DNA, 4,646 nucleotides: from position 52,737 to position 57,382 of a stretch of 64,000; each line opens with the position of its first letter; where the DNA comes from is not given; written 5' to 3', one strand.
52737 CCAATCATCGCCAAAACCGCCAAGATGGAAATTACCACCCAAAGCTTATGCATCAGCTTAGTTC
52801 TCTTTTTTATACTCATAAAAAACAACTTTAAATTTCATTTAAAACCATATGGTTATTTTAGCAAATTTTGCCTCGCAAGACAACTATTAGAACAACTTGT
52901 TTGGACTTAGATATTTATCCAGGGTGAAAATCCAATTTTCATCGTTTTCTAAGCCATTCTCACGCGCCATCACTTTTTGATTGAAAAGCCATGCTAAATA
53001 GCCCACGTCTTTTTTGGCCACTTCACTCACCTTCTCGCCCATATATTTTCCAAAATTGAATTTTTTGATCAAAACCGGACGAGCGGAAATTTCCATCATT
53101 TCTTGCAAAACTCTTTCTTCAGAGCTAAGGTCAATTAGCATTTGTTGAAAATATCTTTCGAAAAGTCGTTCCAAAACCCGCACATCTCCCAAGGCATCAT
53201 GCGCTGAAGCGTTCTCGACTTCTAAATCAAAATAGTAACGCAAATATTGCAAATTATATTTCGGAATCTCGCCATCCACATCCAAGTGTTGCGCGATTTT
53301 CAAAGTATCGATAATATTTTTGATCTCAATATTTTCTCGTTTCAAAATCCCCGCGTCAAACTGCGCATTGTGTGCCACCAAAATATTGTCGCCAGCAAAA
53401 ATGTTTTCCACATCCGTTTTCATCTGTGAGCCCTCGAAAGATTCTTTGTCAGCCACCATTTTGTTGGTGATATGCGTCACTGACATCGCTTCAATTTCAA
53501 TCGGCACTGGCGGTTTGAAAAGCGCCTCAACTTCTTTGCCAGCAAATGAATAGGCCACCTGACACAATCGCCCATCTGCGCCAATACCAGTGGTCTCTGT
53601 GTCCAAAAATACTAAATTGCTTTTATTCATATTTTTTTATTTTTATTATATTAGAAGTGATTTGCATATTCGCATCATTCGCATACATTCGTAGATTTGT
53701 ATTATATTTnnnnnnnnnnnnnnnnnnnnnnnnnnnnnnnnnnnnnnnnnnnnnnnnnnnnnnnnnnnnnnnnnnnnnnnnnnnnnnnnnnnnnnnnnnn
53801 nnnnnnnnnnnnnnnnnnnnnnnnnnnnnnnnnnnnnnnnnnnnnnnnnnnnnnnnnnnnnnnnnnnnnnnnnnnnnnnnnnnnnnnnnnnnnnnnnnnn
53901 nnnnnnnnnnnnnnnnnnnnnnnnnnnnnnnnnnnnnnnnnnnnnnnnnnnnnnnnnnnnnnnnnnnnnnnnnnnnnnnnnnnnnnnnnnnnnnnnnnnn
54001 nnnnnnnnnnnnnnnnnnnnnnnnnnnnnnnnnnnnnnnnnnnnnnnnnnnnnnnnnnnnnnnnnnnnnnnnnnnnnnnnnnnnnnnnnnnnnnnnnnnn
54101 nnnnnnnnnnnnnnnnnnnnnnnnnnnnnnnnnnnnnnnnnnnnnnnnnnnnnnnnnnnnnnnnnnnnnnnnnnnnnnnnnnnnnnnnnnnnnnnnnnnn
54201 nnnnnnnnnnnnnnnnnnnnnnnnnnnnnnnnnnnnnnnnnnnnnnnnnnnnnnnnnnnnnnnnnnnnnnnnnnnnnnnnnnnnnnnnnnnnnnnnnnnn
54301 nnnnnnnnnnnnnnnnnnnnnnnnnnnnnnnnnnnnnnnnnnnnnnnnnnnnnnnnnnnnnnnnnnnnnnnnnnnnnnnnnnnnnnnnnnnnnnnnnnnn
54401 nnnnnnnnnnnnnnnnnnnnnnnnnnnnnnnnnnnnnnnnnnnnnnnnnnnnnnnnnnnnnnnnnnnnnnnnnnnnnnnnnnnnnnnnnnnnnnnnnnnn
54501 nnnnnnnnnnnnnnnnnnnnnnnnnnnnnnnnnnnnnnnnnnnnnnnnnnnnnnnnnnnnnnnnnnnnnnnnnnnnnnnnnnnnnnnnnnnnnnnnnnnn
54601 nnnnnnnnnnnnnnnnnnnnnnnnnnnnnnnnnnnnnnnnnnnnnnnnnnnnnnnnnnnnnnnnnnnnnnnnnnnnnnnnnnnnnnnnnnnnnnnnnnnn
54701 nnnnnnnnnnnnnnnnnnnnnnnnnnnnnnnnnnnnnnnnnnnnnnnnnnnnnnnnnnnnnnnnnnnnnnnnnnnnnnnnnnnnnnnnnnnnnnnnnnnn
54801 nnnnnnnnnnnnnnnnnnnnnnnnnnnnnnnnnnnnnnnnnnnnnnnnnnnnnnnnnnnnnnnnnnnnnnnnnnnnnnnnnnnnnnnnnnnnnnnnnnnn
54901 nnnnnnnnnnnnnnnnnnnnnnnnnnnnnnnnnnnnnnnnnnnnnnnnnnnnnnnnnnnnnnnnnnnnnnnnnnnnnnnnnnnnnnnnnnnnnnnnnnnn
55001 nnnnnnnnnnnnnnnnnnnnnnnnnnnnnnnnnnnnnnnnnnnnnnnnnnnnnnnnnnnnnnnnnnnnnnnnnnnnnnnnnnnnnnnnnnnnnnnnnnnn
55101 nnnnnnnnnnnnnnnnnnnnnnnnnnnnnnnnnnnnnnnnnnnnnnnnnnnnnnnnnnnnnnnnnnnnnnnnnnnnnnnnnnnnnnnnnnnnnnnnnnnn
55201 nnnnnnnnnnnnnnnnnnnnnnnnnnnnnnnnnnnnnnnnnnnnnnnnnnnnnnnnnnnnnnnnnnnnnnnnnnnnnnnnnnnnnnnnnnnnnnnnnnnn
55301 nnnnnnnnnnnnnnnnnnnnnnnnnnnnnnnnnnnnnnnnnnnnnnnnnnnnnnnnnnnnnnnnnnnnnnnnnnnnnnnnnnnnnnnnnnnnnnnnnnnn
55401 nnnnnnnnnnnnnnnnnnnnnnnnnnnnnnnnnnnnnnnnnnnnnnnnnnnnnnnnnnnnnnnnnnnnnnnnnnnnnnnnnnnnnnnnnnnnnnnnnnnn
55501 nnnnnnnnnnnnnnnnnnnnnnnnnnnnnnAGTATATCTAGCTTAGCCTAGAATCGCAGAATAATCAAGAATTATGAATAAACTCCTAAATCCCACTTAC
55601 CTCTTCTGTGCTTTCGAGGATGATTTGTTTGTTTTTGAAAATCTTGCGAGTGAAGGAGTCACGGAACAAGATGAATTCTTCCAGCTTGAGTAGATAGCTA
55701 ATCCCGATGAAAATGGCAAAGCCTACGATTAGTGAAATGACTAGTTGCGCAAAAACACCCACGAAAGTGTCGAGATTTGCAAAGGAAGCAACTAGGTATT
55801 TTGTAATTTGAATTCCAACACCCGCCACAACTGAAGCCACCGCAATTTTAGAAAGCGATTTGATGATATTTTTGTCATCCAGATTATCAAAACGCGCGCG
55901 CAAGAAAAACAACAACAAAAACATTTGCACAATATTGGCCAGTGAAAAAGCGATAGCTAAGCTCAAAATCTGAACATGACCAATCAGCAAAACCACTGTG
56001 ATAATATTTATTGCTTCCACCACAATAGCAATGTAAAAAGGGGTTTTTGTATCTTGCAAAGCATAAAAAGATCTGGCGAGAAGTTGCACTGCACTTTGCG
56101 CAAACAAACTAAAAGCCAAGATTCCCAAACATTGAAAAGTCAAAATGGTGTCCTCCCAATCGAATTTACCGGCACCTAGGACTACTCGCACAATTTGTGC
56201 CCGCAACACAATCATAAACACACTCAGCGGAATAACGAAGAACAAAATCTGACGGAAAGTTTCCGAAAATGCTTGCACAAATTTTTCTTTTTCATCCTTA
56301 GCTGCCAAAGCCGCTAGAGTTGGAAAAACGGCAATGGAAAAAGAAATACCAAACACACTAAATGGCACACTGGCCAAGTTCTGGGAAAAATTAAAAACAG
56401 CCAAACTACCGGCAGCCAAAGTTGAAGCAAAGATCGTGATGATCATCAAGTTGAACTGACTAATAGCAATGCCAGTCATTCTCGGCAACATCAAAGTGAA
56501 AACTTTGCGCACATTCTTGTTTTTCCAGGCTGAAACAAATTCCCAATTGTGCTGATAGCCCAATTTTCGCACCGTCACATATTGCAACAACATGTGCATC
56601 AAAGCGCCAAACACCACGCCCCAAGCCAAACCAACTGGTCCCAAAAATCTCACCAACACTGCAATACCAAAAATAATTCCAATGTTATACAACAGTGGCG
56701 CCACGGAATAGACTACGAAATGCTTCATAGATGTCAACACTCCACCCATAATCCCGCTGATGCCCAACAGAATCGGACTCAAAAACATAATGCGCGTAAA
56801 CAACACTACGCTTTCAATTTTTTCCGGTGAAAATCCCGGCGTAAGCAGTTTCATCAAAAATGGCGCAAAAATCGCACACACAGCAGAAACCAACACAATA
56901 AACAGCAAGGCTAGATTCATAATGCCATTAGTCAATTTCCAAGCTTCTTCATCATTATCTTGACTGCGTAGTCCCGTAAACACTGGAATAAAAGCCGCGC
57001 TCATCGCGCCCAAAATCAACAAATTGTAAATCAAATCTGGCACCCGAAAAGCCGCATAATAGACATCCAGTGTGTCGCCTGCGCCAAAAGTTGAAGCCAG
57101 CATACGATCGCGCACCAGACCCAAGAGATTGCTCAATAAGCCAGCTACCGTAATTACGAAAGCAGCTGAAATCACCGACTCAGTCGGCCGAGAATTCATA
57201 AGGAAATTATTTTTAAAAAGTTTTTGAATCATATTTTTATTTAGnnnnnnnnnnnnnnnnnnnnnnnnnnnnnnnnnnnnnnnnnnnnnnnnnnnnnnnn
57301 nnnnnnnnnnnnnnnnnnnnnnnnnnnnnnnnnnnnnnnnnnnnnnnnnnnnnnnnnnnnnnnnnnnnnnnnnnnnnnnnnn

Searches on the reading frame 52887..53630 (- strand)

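Call 71: search_protein_families(library=pfam, proteins=[window:52887-53630:-], max_evalue=0.00001)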
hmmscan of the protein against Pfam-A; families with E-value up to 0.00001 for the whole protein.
window:52887-53630:- (247 aa): 3 families
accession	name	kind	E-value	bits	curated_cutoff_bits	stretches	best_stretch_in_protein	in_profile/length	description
PF00929.31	RNase_T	-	1.1e-17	65.5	24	1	7-156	1-163/164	Exonuclease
PF20600.3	ExoX-like_C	-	4.9e-10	39.1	26.5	1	191-218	1-28/30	Exodeoxyribonuclease X-like C-terminal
PF01612.26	DNA_pol_A_exo1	-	2.7e-07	31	23.6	0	4-130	20-123/173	3'-5' exonuclease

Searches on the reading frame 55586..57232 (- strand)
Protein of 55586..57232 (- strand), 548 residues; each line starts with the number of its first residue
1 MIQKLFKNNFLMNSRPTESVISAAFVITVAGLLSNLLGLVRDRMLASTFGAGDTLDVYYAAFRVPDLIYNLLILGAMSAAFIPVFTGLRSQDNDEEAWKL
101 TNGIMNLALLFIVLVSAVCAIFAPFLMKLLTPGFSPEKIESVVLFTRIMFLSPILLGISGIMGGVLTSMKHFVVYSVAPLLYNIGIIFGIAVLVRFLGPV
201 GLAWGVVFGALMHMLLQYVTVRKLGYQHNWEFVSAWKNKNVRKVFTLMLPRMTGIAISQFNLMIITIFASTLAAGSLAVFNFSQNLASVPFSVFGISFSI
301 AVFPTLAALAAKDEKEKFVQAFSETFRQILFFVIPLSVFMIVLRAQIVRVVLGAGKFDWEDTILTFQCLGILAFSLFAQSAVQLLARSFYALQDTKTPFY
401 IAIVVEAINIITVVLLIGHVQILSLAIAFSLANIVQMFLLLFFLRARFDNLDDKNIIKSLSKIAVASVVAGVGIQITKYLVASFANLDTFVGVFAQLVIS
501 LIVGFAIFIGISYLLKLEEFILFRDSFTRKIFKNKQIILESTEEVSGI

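Call 71: search_protein_families(library=pfam, proteins=[window:55586-57232:-], max_evalue=0.00001)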
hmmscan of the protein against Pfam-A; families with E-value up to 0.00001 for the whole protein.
window:55586-57232:- (548 aa): 3 families
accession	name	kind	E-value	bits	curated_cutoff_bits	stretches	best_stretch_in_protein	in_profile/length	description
PF03023.19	MurJ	-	1.7e-91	307.5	27.4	1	45-484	1-440/451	Lipid II flippase MurJ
PF13440.11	Polysacc_synt_3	-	3.7e-09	36.7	23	1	146-354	85-286/293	Polysaccharide biosynthesis protein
PF01554.23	MatE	-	7.4e-09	35.9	24.9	1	257-412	8-158/161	MatE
